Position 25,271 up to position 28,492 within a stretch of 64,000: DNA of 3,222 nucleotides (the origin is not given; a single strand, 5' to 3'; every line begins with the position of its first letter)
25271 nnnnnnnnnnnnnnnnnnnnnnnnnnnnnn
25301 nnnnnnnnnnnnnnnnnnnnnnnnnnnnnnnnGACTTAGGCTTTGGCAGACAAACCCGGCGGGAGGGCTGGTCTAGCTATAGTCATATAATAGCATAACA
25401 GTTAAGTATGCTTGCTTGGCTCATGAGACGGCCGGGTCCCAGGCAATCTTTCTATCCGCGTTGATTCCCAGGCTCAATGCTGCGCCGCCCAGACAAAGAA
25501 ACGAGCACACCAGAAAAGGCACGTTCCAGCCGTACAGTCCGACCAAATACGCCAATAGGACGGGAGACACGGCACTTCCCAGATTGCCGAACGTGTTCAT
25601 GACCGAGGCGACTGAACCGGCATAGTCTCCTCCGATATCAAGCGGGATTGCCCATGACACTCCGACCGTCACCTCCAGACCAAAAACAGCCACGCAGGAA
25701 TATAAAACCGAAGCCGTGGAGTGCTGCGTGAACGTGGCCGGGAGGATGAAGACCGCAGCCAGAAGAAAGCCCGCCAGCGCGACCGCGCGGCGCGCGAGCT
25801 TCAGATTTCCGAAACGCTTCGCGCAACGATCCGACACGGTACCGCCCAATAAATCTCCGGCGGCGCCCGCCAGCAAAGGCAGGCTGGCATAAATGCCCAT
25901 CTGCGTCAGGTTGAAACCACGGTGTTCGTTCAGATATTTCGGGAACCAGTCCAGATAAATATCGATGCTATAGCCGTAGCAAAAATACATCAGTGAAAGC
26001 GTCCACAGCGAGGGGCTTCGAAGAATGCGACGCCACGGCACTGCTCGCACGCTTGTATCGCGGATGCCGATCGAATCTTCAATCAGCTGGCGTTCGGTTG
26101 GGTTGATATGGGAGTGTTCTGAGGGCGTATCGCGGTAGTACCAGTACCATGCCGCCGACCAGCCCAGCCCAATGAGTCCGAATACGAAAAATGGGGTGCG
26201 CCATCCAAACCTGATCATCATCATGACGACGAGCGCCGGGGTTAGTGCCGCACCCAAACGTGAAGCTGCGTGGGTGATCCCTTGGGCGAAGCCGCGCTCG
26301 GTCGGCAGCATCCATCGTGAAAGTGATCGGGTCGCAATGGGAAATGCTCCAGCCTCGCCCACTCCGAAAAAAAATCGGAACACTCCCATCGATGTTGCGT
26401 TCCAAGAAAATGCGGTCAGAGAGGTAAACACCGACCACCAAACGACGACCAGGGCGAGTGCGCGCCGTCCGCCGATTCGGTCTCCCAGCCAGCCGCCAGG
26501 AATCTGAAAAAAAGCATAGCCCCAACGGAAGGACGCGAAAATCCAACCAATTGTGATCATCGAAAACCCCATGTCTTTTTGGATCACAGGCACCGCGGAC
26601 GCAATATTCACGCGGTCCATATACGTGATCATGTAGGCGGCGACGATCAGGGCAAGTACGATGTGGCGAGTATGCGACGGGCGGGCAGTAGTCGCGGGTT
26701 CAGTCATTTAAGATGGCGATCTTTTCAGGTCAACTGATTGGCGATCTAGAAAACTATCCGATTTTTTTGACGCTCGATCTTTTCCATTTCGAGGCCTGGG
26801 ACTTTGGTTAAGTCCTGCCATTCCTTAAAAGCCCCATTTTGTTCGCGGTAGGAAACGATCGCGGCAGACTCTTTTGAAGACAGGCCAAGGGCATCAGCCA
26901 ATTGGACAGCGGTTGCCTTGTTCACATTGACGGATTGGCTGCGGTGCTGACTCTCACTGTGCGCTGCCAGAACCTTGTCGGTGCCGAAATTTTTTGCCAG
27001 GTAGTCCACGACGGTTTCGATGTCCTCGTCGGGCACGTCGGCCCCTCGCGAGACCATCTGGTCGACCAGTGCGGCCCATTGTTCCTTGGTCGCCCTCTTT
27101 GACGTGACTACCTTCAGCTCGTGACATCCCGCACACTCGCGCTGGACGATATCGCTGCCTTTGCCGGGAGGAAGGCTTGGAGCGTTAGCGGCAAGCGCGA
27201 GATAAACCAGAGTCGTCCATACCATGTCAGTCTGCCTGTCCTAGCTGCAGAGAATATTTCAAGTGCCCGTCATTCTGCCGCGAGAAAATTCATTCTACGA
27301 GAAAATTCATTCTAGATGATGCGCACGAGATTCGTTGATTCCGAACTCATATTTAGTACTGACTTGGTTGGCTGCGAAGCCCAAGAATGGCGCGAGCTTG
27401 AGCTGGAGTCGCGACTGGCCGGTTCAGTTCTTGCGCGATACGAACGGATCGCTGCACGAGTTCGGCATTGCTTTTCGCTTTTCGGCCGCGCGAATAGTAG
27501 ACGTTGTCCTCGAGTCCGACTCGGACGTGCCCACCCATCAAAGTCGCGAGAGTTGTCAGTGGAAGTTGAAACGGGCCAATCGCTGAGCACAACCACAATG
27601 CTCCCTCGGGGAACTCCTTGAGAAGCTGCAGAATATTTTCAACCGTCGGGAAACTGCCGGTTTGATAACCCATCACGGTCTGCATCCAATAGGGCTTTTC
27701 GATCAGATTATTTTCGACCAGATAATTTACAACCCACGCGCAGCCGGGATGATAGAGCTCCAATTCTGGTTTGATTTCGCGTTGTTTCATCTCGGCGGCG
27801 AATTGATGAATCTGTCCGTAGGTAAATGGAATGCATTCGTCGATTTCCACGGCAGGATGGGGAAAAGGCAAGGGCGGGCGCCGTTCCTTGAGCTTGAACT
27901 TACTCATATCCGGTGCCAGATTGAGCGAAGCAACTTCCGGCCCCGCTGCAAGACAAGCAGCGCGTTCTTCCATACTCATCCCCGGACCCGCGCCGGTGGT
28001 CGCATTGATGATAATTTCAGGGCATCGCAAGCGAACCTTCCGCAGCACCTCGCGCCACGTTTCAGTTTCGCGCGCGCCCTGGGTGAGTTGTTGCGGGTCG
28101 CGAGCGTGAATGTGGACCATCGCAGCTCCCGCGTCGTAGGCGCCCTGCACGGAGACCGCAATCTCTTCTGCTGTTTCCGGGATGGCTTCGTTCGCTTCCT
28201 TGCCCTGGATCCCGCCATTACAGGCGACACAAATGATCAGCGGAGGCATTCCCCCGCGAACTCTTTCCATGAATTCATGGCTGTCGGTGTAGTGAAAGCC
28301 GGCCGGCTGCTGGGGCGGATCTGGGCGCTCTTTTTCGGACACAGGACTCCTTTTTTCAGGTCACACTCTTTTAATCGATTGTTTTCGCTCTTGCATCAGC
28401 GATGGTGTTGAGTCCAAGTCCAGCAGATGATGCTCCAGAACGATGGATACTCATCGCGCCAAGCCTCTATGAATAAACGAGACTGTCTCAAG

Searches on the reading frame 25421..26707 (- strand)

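Call 3: search_protein_families(library=pfam, proteins=[window:25421-26707:-], max_evalue=0.01)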
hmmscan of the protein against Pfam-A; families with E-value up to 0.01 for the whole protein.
window:25421-26707:- (428 aa): 2 families
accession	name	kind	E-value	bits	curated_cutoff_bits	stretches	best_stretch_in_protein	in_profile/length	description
PF07690.21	MFS_1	-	7e-65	219.6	33.4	2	22-382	2-347/347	Major Facilitator Superfamily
PF03137.26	OATP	-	0.0098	14.7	25.8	0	226-318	287-380/545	Organic Anion Transporter Polypeptide (OATP) family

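Call 4: search_protein_families(library=ncbifam, proteins=[window:25421-26707:-], max_evalue=0.01)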
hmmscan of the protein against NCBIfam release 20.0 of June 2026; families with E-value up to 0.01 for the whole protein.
window:25421-26707:- (428 aa): 39 families (the best 25 are shown)
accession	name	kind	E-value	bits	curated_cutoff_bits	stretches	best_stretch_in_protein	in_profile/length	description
TIGR00893.1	2A0114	subfamily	3.7e-79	266.5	395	1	24-406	2-389/399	D-galactonate transporter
TIGR00881.1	2A0104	subfamily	2.5e-49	168.3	407.75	1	24-398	3-379/379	phosphoglycerate transporter protein PgtP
TIGR00894.1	2A0114euk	subfamily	5.1e-44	150.6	626.45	1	47-409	72-443/465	Na(+)-dependent inorganic phosphate cotransporter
TIGR00895.1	2A0115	subfamily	4.3e-28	98.3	418.55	2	5-180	6-181/398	aromatic acid/H+ symport family MFS transporter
TIGR02332.1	HpaX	equivalog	3.1e-23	82.6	615.4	1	16-393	9-397/412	4-hydroxyphenylacetate permease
NF008661.1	PRK11663.1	subfamily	7.1e-23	81.3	564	1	14-405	29-420/439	MFS transporter family glucose-6-phosphate receptor UhpC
NF008586.0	PRK11551.1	equivalog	4e-20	72.2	410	1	9-393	8-372/406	3-(3-hydroxy-phenyl)propionate transporter MhpT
TIGR00712.1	glpT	equivalog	1.3e-19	70.6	632.55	1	14-401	27-420/440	glycerol-3-phosphate transporter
NF008433.0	PRK11273.1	equivalog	6.9e-18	65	748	1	14-401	27-420/452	glycerol-3-phosphate transporter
TIGR00886.1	2A0108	subfamily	1.7e-15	57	311.7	1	24-377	9-367/368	NarK family nitrate/nitrite MFS transporter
TIGR00880.1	2_A_01_02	superfamily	5.4e-15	55.7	131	2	54-187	1-134/141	multidrug resistance protein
NF049980.1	SfMCT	equivalog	2.5e-13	49.5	320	1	42-399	28-373/378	L-lactate MFS transporter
NF012169.0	qepA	equivalog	2.4e-11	42.9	1075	1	13-193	18-202/511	fluoroquinolone efflux MFS transporter QepA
NF000025.1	MFS_efflux_tcmA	exception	9.7e-11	41.1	999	1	16-182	27-192/538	tetracenomycin C efflux MFS transporter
NF038246.1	bile_salt_MFS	equivalog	2.2e-10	40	400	1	129-400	120-388/408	conjugated bile salt MFS transporter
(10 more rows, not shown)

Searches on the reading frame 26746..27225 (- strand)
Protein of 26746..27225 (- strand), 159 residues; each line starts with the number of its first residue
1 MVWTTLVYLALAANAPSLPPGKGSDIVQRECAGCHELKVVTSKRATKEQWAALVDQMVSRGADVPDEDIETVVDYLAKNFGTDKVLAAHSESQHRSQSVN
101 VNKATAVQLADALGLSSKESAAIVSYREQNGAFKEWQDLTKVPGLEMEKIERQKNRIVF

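Call 3: search_protein_families(library=pfam, proteins=[window:26746-27225:-], max_evalue=0.01)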
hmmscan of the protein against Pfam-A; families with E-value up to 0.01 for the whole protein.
window:26746-27225:- (159 aa): 3 families
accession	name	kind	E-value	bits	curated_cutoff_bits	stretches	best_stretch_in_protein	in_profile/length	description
PF12836.13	HHH_3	-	4.5e-15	55.9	27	1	96-157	3-64/65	Helix-hairpin-helix motif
PF13442.11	Cytochrome_CBB3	-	8.2e-05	23.3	27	1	22-76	5-68/68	Cytochrome C oxidase, cbb3-type, subunit III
PF09098.15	Dehyd-heme_bind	-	0.00014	22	25.2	1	22-139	2-122/167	Quinohemoprotein amine dehydrogenase A, alpha subunit, haem binding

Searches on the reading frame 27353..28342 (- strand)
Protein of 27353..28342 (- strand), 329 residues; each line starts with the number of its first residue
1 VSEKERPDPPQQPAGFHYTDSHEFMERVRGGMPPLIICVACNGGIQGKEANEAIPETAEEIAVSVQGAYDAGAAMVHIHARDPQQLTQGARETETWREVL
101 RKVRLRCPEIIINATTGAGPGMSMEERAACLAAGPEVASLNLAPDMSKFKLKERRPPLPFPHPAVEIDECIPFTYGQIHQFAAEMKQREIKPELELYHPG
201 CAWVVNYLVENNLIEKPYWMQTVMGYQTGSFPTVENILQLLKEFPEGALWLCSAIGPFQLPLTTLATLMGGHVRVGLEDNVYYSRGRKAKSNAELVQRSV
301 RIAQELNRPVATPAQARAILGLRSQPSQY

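Call 3: search_protein_families(library=pfam, proteins=[window:27353-28342:-], max_evalue=0.01)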
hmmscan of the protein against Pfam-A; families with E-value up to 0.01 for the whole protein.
window:27353-28342:- (329 aa): 1 family
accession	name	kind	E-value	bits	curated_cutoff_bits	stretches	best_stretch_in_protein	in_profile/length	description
PF05853.18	BKACE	-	1.4e-82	277.6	24.8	1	34-322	1-274/274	beta-keto acid cleavage enzyme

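Call 4: search_protein_families(library=ncbifam, proteins=[window:27353-28342:-], max_evalue=0.01)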
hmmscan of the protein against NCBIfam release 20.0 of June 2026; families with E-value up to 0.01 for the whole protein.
window:27353-28342:- (329 aa): 4 families
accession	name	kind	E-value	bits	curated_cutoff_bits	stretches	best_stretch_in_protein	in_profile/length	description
NF052387.1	Lys_ferment_KCE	equivalog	3.6e-69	233.1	382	2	174-322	119-267/267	3-keto-5-aminohexanoate cleavage enzyme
NF053538.1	DixhxACActTsKce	equivalog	2.4e-57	194.4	430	1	35-324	7-304/310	3,5-dioxohexanoate:acetyl-CoA acetone transferase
NF053568.1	3OXCoAcCUPNH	equivalog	1.4e-55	188.5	350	2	178-323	125-273/274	3-oxoadipate:acetyl-CoA acetyltransferase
NF052389.1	Lys_KAL_CLE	exception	2.4e-44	151.8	725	2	173-324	287-438/440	bifunctional 3-aminobutyryl-CoA ammonia lyase/3-keto-5-aminohexanoate cleavage enzyme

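Call 77: search_solved_structures(query=window:27353-28342:-, max_evalue=1e-20)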
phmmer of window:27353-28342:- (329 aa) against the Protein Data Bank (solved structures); distinct sequences matched with E-value up to 1e-20: 11.
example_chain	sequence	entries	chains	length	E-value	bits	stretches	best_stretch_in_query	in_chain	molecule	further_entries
3lot_A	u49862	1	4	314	5.1e-44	153.9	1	35-325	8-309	uncharacterized protein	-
2y7d_A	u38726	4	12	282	8.2e-42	146.7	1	178-323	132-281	3-KETO-5-AMINOHEXANOATE CLEAVAGE ENZYME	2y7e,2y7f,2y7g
3e02_A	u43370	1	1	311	4.6e-41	144.2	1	35-322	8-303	uncharacterized protein DUF849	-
3fa5_A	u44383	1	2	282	3.7e-36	128.1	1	33-323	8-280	protein of unknown function (DUF849)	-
3c6c_A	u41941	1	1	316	7.7e-35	123.7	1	19-323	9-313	3-keto-5-aminohexanoate cleavage enzyme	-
3no5_A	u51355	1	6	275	3.7e-34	121.5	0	180-322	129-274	Uncharacterized protein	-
3e49_A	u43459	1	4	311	3e-33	118.5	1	34-324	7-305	uncharacterized protein DUF849 with a TIM barrel fold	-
8rip_A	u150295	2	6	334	3.8e-32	114.9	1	34-324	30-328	3-keto-5-aminohexanoate cleavage protein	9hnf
8rio_A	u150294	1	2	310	5.6e-32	114.3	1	35-324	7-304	3-keto-5-aminohexanoate cleavage protein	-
9zsc_A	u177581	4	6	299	1.9e-31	112.6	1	37-321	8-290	3-keto-5-aminohexanoate cleavage protein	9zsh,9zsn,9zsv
3chv_A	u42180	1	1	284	6.6e-31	110.8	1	33-323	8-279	Prokaryotic domain of unknown function (DUF849) with a TIM barrel fold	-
